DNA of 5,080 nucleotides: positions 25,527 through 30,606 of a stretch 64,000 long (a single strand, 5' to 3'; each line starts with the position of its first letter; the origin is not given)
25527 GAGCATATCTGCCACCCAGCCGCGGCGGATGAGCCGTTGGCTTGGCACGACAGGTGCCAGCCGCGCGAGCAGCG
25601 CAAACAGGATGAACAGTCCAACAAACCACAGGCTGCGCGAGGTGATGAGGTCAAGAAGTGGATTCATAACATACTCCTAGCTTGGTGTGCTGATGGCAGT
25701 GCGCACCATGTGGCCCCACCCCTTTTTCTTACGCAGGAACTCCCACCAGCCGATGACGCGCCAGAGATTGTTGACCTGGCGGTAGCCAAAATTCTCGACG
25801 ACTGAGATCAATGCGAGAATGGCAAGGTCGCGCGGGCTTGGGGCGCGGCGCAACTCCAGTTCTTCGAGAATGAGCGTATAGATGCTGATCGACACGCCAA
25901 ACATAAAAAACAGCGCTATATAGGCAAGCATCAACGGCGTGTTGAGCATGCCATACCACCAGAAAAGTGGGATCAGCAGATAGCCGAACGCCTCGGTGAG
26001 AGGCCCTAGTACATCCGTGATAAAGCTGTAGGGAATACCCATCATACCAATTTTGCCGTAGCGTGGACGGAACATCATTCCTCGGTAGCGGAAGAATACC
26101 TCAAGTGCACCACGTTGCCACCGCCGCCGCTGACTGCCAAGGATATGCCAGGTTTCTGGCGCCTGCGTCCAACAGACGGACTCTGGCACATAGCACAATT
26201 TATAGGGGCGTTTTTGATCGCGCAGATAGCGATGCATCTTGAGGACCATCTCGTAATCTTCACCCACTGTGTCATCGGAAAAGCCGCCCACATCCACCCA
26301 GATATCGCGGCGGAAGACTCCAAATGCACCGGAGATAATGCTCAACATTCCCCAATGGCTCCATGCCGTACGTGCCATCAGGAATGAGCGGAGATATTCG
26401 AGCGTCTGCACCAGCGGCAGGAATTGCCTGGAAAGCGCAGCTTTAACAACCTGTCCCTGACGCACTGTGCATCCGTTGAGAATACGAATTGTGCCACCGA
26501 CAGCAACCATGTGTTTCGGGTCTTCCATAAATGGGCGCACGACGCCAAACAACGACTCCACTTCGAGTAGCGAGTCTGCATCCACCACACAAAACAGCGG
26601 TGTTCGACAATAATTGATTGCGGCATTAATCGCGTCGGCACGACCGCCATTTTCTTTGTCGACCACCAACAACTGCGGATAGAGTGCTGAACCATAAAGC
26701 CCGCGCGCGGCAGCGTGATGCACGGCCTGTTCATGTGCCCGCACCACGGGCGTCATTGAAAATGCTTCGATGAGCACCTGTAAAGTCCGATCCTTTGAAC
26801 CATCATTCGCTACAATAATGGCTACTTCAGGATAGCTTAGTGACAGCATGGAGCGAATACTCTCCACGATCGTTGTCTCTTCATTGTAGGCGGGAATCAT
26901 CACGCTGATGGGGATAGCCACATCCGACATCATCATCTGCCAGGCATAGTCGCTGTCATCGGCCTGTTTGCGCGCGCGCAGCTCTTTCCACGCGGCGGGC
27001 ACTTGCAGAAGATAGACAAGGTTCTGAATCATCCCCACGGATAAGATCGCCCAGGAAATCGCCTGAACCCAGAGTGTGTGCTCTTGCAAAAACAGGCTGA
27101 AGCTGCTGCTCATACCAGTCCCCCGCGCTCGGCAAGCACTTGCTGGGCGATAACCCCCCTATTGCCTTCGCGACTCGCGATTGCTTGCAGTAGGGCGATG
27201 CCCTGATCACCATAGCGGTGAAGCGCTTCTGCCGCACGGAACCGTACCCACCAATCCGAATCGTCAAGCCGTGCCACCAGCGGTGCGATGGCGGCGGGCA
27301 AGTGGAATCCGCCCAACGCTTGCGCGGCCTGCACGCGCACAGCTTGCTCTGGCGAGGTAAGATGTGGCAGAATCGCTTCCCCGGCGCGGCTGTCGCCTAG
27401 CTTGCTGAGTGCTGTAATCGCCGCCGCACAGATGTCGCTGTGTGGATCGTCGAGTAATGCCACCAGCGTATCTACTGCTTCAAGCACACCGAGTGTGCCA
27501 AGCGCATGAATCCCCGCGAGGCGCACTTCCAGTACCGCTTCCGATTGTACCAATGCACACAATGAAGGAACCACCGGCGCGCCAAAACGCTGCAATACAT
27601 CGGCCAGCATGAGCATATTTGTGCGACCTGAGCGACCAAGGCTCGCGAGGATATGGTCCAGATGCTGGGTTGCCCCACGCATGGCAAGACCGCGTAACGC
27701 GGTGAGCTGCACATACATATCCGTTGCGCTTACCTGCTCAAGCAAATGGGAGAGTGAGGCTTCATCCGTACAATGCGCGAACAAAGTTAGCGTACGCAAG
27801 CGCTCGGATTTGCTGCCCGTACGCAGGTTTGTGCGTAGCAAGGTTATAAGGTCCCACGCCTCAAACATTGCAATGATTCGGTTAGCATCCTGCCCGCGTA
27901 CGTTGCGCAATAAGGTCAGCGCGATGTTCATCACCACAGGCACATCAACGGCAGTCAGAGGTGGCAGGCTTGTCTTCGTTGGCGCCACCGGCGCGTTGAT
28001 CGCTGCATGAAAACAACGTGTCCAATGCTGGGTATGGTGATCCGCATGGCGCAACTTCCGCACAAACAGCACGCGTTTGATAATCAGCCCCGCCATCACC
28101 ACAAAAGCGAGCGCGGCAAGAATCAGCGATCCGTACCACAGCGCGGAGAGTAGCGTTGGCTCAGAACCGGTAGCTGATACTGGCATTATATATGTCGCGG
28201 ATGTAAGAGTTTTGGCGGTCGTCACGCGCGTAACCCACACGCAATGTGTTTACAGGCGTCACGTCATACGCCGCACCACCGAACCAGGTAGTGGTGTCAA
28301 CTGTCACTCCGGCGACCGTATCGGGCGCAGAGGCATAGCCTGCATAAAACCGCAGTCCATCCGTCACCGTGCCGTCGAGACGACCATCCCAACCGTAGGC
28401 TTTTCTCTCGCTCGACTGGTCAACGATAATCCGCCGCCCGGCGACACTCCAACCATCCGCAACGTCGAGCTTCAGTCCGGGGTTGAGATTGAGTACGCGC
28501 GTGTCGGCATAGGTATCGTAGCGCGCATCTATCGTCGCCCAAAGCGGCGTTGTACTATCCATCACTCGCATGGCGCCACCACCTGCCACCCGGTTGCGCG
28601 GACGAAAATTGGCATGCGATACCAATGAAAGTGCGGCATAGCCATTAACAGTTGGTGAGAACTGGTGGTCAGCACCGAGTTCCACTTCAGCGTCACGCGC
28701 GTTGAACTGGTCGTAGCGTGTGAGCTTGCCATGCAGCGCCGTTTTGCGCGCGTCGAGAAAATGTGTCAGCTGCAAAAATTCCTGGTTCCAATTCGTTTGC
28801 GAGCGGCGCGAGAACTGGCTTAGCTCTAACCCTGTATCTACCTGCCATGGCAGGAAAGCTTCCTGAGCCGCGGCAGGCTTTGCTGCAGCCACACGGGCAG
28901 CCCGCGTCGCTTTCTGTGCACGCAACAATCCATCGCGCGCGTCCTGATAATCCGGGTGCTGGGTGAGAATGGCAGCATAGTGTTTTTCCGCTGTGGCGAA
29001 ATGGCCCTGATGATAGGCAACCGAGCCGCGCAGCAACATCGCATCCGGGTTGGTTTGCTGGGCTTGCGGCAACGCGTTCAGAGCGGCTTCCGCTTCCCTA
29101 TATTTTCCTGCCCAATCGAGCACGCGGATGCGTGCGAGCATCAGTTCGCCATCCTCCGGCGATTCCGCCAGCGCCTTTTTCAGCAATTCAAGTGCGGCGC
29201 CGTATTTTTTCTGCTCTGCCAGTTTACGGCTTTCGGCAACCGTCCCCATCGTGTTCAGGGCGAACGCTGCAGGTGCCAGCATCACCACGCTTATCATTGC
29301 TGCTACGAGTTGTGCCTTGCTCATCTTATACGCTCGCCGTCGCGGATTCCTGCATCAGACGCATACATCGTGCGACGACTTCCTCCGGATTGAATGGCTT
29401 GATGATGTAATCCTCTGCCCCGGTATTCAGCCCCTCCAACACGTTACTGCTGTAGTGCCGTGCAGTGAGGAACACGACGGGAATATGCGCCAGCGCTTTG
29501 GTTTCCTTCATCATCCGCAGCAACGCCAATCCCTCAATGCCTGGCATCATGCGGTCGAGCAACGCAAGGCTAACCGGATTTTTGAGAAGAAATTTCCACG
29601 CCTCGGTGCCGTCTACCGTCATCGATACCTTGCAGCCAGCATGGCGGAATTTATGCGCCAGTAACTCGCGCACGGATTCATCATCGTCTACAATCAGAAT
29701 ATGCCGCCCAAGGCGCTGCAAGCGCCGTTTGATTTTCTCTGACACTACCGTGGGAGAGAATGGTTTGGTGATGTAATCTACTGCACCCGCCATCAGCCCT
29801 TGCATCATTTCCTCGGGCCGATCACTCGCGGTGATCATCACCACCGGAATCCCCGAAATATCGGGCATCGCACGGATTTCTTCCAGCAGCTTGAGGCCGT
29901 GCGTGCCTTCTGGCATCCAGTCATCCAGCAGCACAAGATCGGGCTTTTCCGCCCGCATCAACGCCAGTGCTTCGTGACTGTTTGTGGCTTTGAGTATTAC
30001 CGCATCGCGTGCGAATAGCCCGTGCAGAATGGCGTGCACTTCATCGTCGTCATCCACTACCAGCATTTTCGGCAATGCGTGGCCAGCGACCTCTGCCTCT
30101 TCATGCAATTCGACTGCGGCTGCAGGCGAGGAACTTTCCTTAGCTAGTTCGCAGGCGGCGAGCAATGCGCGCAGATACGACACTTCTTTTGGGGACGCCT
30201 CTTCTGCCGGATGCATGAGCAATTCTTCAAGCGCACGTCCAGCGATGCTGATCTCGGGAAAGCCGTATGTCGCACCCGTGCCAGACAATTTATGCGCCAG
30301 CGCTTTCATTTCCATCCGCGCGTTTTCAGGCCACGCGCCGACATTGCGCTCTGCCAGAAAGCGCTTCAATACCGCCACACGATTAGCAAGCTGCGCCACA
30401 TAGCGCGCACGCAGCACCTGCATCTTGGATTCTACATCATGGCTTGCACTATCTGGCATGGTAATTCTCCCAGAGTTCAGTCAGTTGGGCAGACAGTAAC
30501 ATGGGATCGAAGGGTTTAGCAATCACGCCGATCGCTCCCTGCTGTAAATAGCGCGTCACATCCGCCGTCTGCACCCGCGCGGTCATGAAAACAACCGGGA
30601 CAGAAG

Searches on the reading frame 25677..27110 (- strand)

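Call 47: search_protein_families(library=pfam, proteins=[window:25677-27110:-], max_evalue=0.01)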
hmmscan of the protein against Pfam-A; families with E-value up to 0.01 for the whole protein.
window:25677-27110:- (477 aa): 5 families
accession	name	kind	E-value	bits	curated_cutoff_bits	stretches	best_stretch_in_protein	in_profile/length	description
PF13641.12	Glyco_tranf_2_3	-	4.2e-23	83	27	1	68-334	3-230/230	Glycosyltransferase like family 2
PF00535.33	Glycos_transf_2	-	4.7e-21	75.9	23.3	1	69-209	1-118/168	Glycosyl transferase family 2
PF13632.12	Glyco_trans_2_3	-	8.3e-19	68.6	27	1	174-403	3-198/198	Glycosyl transferase family group 2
PF03142.21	Chitin_synth_2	-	5.6e-09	35.6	27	1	302-333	341-372/527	Chitin synthase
PF10111.15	Glyco_tranf_2_2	-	5.6e-05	23.2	27.3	0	69-124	1-58/276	Glycosyltransferase like family 2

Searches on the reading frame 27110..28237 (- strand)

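Call 47: search_protein_families(library=pfam, proteins=[window:27110-28237:-], max_evalue=0.01)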
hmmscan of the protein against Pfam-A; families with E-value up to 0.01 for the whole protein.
window:27110-28237:- (375 aa): 6 families
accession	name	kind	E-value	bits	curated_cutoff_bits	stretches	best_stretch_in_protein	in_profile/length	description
PF13646.12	HEAT_2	-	3.9e-27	94.8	27.7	3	288-362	3-79/88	HEAT repeats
PF02985.28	HEAT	-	8.7e-14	50.8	23.5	0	319-341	4-26/31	HEAT repeat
PF03130.22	HEAT_PBS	-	1.8e-10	40.7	20.9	1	300-326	1-27/27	PBS lyase HEAT-like repeat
PF13513.12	HEAT_EZ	-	1.2e-05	26.1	27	0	253-280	28-55/55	HEAT-like repeat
PF00514.29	Arm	-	0.00074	19.9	20.6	0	253-280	12-39/41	Armadillo/beta-catenin-like repeat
PF12717.13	Cnd1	-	0.0087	16.6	26.4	0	253-285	58-89/162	non-SMC mitotic condensation complex subunit 1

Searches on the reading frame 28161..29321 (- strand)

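Call 47: search_protein_families(library=pfam, proteins=[window:28161-29321:-], max_evalue=0.01)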
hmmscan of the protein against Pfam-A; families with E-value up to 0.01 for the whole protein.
window:28161-29321:- (386 aa): 11 families
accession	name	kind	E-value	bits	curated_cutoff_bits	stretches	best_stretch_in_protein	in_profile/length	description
PF14559.12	TPR_19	-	4.1e-13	49.9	25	1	34-94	1-61/68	Tetratricopeptide repeat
PF13432.12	TPR_16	-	3.3e-07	31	32.7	2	71-124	10-63/65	Tetratricopeptide repeat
PF13428.12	TPR_14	-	2.5e-06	28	23.5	1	92-134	1-43/44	Tetratricopeptide repeat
PF07719.23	TPR_2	-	5.3e-06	26.6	27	0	93-124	2-33/34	Tetratricopeptide repeat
PF23914.1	TPR_CcmH_CycH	-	4.7e-05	23.7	42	1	36-124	62-153/158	Cytochrome c-type biogenesis protein H TPR domain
PF00515.34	TPR_1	-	0.0002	21.5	27.8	0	93-125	2-34/34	Tetratricopeptide repeat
PF24575.1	TPR_Slam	-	0.0014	19.4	35.2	0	92-132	44-87/104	Surface lipoprotein assembly modifier, N-terminal TPR repeats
PF13174.12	TPR_6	-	0.0016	19.4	26.3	0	93-124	1-32/33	Tetratricopeptide repeat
PF09976.15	TPR_21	-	0.0033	17.6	25.5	1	25-122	77-176/193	Tetratricopeptide repeat-like domain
PF19413.5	YaiO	-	0.0035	17.8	23.9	0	163-271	6-108/173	YaiO membrane beta barrel domain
PF13371.12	TPR_9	-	0.0053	17.2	35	0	74-129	11-66/73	Tetratricopeptide repeat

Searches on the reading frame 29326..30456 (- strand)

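Call 47: search_protein_families(library=pfam, proteins=[window:29326-30456:-], max_evalue=0.01)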
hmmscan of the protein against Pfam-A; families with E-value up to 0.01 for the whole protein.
window:29326-30456:- (376 aa): 2 families
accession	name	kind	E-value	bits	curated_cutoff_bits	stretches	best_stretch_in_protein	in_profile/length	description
PF00072.30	Response_reg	-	5.1e-51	172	30.2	2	253-363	1-109/111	Response regulator receiver domain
PF01627.28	Hpt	-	3.8e-06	27.5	24.6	1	15-101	2-80/84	Hpt domain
